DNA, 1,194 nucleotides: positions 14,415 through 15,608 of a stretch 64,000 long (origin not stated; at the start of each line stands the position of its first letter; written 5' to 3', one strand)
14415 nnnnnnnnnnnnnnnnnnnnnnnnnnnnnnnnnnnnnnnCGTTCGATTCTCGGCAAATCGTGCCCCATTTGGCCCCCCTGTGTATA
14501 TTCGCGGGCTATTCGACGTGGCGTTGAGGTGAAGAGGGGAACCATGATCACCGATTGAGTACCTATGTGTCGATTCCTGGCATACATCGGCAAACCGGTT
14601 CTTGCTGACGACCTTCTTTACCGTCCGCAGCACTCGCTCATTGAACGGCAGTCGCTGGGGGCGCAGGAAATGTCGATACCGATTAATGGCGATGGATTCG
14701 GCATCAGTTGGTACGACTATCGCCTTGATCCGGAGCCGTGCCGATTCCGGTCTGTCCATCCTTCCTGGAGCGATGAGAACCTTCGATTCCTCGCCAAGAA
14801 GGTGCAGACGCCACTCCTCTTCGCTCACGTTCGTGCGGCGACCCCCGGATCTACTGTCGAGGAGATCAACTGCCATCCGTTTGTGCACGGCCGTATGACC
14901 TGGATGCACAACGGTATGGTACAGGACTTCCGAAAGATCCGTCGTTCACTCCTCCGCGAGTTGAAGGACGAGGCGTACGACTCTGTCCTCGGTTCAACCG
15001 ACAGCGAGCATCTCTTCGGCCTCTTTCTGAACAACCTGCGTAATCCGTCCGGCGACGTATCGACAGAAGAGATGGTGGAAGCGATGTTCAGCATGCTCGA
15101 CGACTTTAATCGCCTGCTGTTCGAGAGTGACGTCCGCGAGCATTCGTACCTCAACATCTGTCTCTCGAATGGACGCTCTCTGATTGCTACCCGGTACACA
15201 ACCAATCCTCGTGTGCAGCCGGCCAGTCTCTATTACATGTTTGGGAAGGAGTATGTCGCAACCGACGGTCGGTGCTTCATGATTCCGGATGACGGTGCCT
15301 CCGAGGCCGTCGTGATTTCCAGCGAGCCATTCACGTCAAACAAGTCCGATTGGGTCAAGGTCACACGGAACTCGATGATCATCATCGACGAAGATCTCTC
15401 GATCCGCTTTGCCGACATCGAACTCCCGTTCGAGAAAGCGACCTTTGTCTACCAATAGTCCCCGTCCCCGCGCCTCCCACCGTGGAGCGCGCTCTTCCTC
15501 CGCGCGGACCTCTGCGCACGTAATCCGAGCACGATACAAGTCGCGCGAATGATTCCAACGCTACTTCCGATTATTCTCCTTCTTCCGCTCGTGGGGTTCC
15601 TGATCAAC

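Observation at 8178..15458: Mycobacterial-type ergothioneine pathway (egtB-egtD-egtA ... egtC) split by lipoate/redox genes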

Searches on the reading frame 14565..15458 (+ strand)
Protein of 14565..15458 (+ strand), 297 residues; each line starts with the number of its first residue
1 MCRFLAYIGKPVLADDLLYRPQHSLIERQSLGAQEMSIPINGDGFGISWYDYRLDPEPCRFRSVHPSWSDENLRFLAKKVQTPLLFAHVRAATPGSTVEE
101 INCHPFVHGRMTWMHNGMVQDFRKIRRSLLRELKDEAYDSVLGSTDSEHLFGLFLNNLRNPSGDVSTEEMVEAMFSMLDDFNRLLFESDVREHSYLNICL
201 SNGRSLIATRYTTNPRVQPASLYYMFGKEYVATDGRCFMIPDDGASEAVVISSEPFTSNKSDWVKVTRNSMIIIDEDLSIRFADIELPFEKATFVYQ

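Call 4: search_protein_families(library=ncbifam, proteins=[window:14565-15458:+], max_evalue=0.001)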
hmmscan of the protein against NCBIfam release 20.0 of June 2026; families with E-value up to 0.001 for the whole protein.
window:14565-15458:+ (297 aa): 3 families
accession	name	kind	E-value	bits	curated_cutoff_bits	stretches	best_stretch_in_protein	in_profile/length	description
TIGR03442.1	TIGR03442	equivalog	2.2e-56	191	218.65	1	1-281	1-247/251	ergothioneine biosynthesis protein EgtC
NF001484.0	PRK00331.1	subfamily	4.8e-07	28.5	381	1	78-160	61-139/601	isomerizing glutamine--fructose-6-phosphate transaminase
TIGR01135.1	glmS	equivalog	2.3e-06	26.4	418.05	1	79-166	61-138/607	glutamine--fructose-6-phosphate transaminase (isomerizing)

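Call 5: search_protein_families(library=pfam, proteins=[window:14565-15458:+], max_evalue=0.001)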
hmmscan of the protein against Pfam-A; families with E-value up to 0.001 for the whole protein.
window:14565-15458:+ (297 aa): 2 families
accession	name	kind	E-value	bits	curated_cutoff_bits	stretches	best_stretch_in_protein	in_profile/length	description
PF13230.11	GATase_4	-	7.7e-19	68.1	23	1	41-274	32-248/272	Glutamine amidotransferases class-II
PF13522.11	GATase_6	-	7.4e-08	32.9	27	1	81-154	9-77/130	Glutamine amidotransferase domain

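Call 9: search_solved_structures(query=window:14565-15458:+, max_evalue=0.001, show_alignments=2)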
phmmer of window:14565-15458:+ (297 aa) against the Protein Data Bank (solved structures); distinct sequences matched with E-value up to 0.001: 4.
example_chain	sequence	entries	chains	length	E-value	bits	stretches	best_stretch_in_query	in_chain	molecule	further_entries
3mdn_A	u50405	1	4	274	2.2e-42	148.4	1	1-227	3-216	Glutamine aminotransferase class-II domain protein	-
4zfj_A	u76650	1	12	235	4.3e-12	49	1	1-120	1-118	Amidohydrolase EgtC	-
4zfk_A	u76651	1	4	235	6.6e-12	48.4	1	1-120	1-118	Amidohydrolase EgtC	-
4zfl_A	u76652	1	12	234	2.8e-10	43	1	3-120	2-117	Amidohydrolase EgtC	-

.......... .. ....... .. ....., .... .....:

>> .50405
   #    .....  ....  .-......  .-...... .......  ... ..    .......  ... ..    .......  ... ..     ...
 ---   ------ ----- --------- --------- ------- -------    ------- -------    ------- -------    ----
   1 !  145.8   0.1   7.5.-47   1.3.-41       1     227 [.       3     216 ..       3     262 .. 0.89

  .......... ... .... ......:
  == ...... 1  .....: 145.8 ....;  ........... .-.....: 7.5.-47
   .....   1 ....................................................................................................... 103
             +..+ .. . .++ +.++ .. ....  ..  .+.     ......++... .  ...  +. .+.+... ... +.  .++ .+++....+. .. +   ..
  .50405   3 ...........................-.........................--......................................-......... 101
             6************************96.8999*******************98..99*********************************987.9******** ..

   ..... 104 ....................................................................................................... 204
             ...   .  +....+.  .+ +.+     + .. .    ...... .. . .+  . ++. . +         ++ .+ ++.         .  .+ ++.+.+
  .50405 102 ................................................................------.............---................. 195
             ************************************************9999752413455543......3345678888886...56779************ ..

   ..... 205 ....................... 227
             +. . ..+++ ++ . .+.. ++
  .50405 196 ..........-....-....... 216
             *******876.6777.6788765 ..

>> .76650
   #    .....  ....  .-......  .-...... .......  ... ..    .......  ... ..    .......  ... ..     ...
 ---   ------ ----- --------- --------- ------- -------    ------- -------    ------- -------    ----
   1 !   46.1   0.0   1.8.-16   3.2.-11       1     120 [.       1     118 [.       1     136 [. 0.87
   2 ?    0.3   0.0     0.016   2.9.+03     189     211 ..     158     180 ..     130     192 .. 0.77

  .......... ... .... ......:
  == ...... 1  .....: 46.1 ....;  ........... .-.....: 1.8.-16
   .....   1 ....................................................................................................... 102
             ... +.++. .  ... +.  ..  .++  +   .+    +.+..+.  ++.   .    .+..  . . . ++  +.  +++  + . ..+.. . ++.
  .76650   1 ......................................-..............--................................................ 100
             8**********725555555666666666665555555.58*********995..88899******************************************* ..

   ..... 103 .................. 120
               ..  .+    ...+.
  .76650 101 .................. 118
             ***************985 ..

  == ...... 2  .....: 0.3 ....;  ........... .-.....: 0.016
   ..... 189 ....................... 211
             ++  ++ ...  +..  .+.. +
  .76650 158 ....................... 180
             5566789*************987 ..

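Call 17: find_homologous_proteins(query=window:14565-15458:+, max_evalue=1e-10)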
Query window:14565-15458:+ (297 aa): 3548 proteins with E <= 1e-10 among 4207 candidates; the best 120 are listed.
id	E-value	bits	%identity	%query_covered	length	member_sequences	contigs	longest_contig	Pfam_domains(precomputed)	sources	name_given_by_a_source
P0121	3.8e-201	684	100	100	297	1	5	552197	PF13230.12,PF13522.12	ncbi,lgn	-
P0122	3.2e-187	639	92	100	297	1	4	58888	PF13230.12,PF13522.12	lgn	-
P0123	7.1e-187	638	90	100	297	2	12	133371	PF13230.12,PF13522.12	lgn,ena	-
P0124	3.4e-182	622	89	100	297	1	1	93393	PF13230.12,PF13522.12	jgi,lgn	-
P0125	2.7e-175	600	85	100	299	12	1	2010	PF13230.12,PF13522.12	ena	-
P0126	1.7e-174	597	85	100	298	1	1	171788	PF13230.12,PF13522.12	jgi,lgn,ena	-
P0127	8.8e-174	595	83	100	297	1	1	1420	PF13230.12,PF13522.12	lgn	-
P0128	1.2e-173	594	85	100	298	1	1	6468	PF13230.12,PF13522.12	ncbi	-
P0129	7.9e-172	588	83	100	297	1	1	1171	PF13230.12,PF13522.12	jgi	jgi:glutamine amidotransferase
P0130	1.1e-171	588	82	100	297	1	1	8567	PF13230.12,PF13522.12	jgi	jgi:glutamine amidotransferase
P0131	1.5e-171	587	81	100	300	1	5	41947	PF13230.12,PF13522.12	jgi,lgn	-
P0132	4.1e-171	586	84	100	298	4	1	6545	PF13230.12,PF13522.12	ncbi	ncbi:MAG: class II glutamine amidotransferase [Candidatus Kapaibacterium sp.]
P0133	7.4e-171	585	83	100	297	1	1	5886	PF13230.12,PF13522.12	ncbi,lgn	-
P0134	1.3e-170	584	83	100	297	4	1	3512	PF13230.12,PF13522.12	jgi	jgi:glutamine amidotransferase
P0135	1.4e-170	584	82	100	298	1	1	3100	PF13230.12,PF13522.12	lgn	-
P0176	1.8e-123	429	63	98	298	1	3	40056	PF13230.12,PF13522.12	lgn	-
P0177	1.3e-122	427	63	98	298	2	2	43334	PF13230.12,PF13522.12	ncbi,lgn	-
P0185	1.4e-120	420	61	98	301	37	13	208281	PF13230.12,PF13522.12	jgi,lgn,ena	jgi:glutamine amidotransferase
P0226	3.1e-115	402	58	98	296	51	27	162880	PF13230.12,PF13522.12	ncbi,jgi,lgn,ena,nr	ncbi:MAG: class II glutamine amidotransferase [Ignavibacteria bacterium]|nr:class II glutamine amido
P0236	4.5e-114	399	61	94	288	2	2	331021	PF13230.12,PF13522.12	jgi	jgi:predicted glutamine amidotransferase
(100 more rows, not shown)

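Call 18: find_encoding_contigs(protein=P0226, flank=10000, max_places=4)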
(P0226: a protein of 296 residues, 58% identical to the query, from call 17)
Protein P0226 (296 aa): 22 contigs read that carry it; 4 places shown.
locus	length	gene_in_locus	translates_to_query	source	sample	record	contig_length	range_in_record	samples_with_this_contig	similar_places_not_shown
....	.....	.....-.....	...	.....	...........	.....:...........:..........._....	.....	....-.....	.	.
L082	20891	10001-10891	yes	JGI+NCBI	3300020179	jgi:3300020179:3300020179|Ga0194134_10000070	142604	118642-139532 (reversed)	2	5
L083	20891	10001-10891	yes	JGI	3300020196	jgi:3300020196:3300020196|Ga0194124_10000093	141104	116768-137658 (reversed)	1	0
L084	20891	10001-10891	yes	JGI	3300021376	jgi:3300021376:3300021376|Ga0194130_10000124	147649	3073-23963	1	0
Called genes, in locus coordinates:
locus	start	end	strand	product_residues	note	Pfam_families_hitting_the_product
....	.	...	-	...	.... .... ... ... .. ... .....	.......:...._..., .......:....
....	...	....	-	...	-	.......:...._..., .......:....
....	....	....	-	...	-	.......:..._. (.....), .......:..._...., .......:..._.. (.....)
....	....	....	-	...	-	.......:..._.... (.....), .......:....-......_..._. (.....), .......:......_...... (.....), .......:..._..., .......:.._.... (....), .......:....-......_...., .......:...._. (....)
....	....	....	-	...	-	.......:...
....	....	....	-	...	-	-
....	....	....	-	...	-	-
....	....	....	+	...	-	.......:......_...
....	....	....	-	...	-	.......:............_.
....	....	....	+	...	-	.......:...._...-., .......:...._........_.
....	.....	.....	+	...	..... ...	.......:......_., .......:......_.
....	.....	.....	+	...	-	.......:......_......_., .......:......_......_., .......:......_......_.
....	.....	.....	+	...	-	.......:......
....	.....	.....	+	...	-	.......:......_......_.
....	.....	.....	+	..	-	-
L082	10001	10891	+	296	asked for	PF13230:GATase_4, PF13522:GATase_6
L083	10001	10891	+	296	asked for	PF13230:GATase_4, PF13522:GATase_6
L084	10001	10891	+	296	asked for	PF13230:GATase_4, PF13522:GATase_6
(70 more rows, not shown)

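Call 19: find_encoding_contigs(protein=P0185, flank=10000, max_places=3)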
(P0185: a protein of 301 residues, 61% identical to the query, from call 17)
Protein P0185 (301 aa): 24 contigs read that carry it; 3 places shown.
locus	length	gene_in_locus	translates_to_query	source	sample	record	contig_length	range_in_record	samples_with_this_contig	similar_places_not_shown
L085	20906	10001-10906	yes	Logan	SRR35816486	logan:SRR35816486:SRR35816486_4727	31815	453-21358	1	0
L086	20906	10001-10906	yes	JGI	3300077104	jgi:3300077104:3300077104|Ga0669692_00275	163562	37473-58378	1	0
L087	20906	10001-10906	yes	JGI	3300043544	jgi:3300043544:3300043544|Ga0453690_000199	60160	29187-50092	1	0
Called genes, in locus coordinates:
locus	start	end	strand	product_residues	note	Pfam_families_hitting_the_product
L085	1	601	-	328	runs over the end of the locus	PF01300:Sua5_yciO_yrdC, PF03481:Sua5_C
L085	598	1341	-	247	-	PF00702:Hydrolase, PF13419:HAD_2, PF13242:Hydrolase_like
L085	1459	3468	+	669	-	PF21760:SecD_1st, PF22599:SecDF_P1_head, PF02355:SecD_SecF_C, PF03176:MMPL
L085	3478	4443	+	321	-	PF02355:SecD_SecF_C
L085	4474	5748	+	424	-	PF00709:Adenylsucc_synt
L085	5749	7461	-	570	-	PF14716:HHH_8, PF14520:HHH_5, PF14791:DNA_pol_B_thumb, PF02811:PHP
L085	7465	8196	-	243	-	-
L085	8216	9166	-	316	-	PF13641:Glyco_tranf_2_3, PF00535:Glycos_transf_2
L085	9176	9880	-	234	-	-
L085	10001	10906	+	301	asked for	PF13230:GATase_4, PF13522:GATase_6 (weak)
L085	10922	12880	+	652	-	PF00662:Proton_antipo_N, PF00361:Proton_antipo_M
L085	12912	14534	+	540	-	PF00361:Proton_antipo_M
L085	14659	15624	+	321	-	-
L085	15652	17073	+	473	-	PF00361:Proton_antipo_M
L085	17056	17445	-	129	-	PF08378:NERD (weak), PF02021:UPF0102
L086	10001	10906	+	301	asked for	PF13230:GATase_4, PF13522:GATase_6 (weak)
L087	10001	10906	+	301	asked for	PF13230:GATase_4, PF13522:GATase_6 (weak)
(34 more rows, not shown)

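Call 32: search_protein_families(library=ncbifam, proteins=[P0226, P0185], max_evalue=1e-10)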
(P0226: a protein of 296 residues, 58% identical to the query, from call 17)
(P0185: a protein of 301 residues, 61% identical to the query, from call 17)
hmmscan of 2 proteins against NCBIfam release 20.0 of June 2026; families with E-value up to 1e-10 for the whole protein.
P0226 (296 aa): 1 family
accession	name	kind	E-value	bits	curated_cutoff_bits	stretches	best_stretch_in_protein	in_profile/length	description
TIGR03442.1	TIGR03442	equivalog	6.6e-58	196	218.65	1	1-283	1-249/251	ergothioneine biosynthesis protein EgtC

P0185 (301 aa): 1 family
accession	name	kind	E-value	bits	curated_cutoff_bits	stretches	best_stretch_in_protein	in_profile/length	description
TIGR03442.1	TIGR03442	equivalog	1.4e-55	188.4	218.65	1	1-284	1-250/251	ergothioneine biosynthesis protein EgtC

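Call 35: find_encoding_contigs(protein=P0177, flank=10000, max_places=1)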
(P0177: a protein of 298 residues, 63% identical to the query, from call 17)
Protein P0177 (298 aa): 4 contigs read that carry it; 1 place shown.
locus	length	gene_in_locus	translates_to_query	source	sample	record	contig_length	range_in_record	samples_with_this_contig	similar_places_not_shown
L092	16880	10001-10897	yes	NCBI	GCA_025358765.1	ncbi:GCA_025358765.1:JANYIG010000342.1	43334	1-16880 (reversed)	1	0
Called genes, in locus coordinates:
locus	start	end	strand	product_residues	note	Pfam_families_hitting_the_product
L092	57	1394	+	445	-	PF02558:ApbA (weak), PF03446:NAD_binding_2 (faint), PF03721:UDPG_MGDP_dh_N, PF00984:UDPG_MGDP_dh, PF03720:UDPG_MGDP_dh_C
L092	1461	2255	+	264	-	-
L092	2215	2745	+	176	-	-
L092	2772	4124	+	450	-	PF01336:tRNA_anti-codon, PF00152:tRNA-synt_2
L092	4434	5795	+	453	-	-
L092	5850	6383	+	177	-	PF12867:DinB_2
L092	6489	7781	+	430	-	PF02844:GARS_N, PF01071:GARS_A, PF02655:ATP-grasp_3 (weak), PF02843:GARS_C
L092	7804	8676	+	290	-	PF01048:PNP_UDP_1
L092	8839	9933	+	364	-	PF00383:dCMP_cyt_deam_1, PF14437:MafB19-deam (weak), PF01872:RibD_C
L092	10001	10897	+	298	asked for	PF13230:GATase_4, PF13522:GATase_6 (weak)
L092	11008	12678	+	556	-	-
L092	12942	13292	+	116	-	-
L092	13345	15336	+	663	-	PF00662:Proton_antipo_N, PF00361:Proton_antipo_M, PF01010:Proton_antipo_C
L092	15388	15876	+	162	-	-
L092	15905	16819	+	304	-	PF01435:Peptidase_M48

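Call 36: find_encoding_contigs(protein=P0176, flank=10000, max_places=1)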
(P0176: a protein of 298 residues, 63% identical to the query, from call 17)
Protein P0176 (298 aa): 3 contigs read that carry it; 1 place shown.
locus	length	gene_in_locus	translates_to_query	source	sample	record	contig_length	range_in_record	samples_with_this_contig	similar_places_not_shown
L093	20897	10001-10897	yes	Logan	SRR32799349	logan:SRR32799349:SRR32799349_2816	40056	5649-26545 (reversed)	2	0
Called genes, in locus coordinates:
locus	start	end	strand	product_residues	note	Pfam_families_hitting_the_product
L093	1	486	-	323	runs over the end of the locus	PF00535:Glycos_transf_2, PF13641:Glyco_tranf_2_3 (weak)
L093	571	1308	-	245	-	PF04989:RMNT_CmcI, PF13578:Methyltransf_24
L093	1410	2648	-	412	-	PF08421:Methyltransf_13, PF13489:Methyltransf_23, PF08241:Methyltransf_11 (weak), PF08242:Methyltransf_12 (weak), PF08484:Methyltransf_14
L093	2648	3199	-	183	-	PF00908:dTDP_sugar_isom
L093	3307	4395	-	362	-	PF01370:Epimerase, PF02719:Polysacc_synt_2, PF04321:RmlD_sub_bind, PF16363:GDP_Man_Dehyd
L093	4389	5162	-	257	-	PF00483:NTP_transferase, PF12804:NTP_transf_3 (weak)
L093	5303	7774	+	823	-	PF09586:YfhO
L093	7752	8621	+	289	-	PF01048:PNP_UDP_1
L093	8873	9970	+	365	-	PF00383:dCMP_cyt_deam_1, PF01872:RibD_C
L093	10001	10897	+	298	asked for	PF13230:GATase_4, PF13522:GATase_6 (weak)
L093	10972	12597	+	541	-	-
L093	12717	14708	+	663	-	PF00662:Proton_antipo_N, PF00361:Proton_antipo_M, PF01010:Proton_antipo_C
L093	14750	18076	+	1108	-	PF25852:DUF6242_C (faint), PF02012:BNR (faint), PF13088:BNR_2 (faint), PF24316:Tli3 (faint), PF15902:Sortilin-Vps10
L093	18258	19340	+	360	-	PF07452:CHRD, PF18962:Por_Secre_tail (weak)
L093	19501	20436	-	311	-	PF01073:3Beta_HSD, PF01370:Epimerase, PF02719:Polysacc_synt_2, PF04321:RmlD_sub_bind, PF16363:GDP_Man_Dehyd, PF07993:NAD_binding_4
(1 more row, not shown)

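Call 37: find_encoding_contigs(protein=P0236, flank=10000, max_places=1)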
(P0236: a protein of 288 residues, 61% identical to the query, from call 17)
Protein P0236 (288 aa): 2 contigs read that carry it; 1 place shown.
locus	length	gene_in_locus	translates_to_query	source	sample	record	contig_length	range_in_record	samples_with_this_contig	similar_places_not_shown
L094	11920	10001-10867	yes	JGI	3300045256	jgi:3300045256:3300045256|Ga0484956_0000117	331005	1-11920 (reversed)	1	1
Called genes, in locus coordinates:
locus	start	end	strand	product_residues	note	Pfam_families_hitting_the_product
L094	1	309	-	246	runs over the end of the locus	PF04989:RMNT_CmcI, PF13578:Methyltransf_24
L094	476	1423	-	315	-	PF01073:3Beta_HSD, PF01370:Epimerase, PF02719:Polysacc_synt_2, PF04321:RmlD_sub_bind, PF05368:NmrA (weak), PF13460:NAD_binding_10, PF16363:GDP_Man_Dehyd, PF07993:NAD_binding_4 (weak)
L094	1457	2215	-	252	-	PF05711:TylF, PF13578:Methyltransf_24 (weak)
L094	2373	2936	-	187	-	PF00908:dTDP_sugar_isom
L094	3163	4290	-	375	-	PF01073:3Beta_HSD, PF01370:Epimerase, PF04321:RmlD_sub_bind, PF16363:GDP_Man_Dehyd, PF02719:Polysacc_synt_2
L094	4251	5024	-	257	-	PF00483:NTP_transferase, PF12804:NTP_transf_3 (weak)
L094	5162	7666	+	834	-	PF09586:YfhO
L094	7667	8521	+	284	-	PF01048:PNP_UDP_1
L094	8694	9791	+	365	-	PF00383:dCMP_cyt_deam_1, PF14437:MafB19-deam, PF01872:RibD_C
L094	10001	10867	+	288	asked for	PF13230:GATase_4, PF13522:GATase_6 (weak)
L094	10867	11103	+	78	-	-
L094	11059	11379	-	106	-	PF03400:DDE_Tnp_IS1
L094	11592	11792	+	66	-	-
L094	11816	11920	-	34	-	?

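Call 39: search_dna_similar(query=window:14565-15458:+, collection=plasmids, mode=protein, max_rows=15)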
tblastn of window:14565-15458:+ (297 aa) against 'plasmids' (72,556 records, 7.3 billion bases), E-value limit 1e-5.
Records with a match: 58; places in all: 59; records where one place covers at least 80% of the query: 42.
Best place of each record, by identity: <60% 58.
By first word of the organism name: Leisingera 11; Streptomyces 7; Acinetobacter 6; Sinorhizobium 4; Vibrio 4; Legionella 3; Caballeronia 3; Chelatococcus 2; Embleya 2; Rhizobium 2; and 12 more.
By predicted mobility (MOB-suite, as given by PLSDB): non-mobilizable 45; mobilizable 10; conjugative 3.
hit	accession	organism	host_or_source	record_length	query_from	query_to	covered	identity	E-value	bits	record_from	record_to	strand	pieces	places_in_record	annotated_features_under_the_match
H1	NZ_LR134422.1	Legionella adelaidensis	environmental,Cooling tower water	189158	1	281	95%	39.7%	5e-60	213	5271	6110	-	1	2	class II glutamine amidotransferase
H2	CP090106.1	Sinorhizobium meliloti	Medicago,Cell culture,Plant nodule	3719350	1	277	93%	39.1%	4e-46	173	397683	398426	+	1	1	class II glutamine amidotransferase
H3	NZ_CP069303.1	Shinella sp. PSBB067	monoisolate,Minnesota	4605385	1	277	93%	38.7%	6e-46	172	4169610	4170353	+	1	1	none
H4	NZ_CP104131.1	Sinorhizobium sp. K101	Phaseolus vulgaris,cell ...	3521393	1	277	93%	38.7%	5e-45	170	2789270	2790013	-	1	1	none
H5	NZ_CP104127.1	Sinorhizobium sp. M103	Phaseolus vulgaris,cell ...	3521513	1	277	93%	38.7%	5e-45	170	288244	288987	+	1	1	none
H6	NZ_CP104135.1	Sinorhizobium sp. C101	Phaseolus vulgaris,cell ...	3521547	1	277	93%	38.7%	5e-45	170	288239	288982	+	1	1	none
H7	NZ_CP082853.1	Legionella anisa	-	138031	1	278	94%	37.8%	1e-67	234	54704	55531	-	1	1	class II glutamine amidotransferase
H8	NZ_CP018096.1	Chelatococcus daeguensis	sigle cell,power plant biotrickling ...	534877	1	283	95%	36.7%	1e-43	166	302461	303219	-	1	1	class II glutamine amidotransferase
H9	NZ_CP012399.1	Chelatococcus sp. CO-6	whole organism,Shengli Oilfield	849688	1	274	92%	36.9%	1e-41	160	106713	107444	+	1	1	class II glutamine amidotransferase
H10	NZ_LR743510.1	Methylobacterium bullatum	-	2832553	1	272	92%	36.8%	1e-45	171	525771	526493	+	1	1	none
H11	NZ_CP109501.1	Streptomyces sp. NBC_01426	-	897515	1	274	92%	36.2%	6e-43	164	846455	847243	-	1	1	class II glutamine amidotransferase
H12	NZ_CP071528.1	Legionella lytica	Acanthamoeba castellanii,bacterial ...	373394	1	285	96%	34.3%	2e-53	194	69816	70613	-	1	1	class II glutamine amidotransferase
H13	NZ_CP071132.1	Caballeronia sp. M1242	Homo sapiens,ETA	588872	1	273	92%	35.7%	6e-43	164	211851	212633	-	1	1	class II glutamine amidotransferase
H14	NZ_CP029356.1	Azospirillum thermophilum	cell culture,hot spring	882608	1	273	92%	35.5%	2e-42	162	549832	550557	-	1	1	class II glutamine amidotransferase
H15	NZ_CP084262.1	Caballeronia sp. SL2Y3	Jalysus wickhami,Cell culture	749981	1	273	92%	35.4%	8e-42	160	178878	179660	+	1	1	class II glutamine amidotransferase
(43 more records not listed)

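Call 41: get_annotated_region(hit=H7, flank=6000)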
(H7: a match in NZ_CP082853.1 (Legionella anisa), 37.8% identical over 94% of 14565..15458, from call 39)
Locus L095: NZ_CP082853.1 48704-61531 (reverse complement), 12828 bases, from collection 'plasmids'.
description: Legionella anisa strain FDAARGOS_1480 plasmid unnamed1, complete sequence
organism: Legionella anisa (NCBI taxid 28082)
taxonomy: Bacteria; Pseudomonadota; Gammaproteobacteria; Legionellales; Legionellaceae; Legionella; Legionella anisa
host: -; source: -; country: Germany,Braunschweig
typing (MOB-suite, as given by PLSDB): non-mobilizable; replicon rep_cluster_522
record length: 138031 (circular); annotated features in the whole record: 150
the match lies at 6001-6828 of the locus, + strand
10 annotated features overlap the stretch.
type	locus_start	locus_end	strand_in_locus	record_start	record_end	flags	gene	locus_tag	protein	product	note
CDS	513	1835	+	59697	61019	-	-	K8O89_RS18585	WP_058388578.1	diguanylate cyclase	-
CDS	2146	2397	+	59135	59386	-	-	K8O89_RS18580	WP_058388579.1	hypothetical protein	-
CDS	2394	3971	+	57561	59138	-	-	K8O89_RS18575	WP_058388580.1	2Fe-2S iron-sulfur cluster-binding protein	-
CDS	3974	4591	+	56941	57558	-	-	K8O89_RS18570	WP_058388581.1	hypothetical protein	-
CDS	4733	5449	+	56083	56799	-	-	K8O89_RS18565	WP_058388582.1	hypothetical protein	-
CDS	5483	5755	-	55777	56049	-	-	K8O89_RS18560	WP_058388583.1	DUF3141 domain-containing protein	-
CDS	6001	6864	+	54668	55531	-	-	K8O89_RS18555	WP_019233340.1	class II glutamine amidotransferase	-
CDS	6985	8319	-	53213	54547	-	ltrA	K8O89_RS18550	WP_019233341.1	group II intron reverse transcriptase/maturase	GO:0000373 - Group II intron splicing [Evidence IEA]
CDS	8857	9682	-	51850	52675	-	-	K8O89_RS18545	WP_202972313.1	IS5 family transposase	-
CDS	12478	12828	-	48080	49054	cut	-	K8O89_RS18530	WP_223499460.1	Fic family protein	-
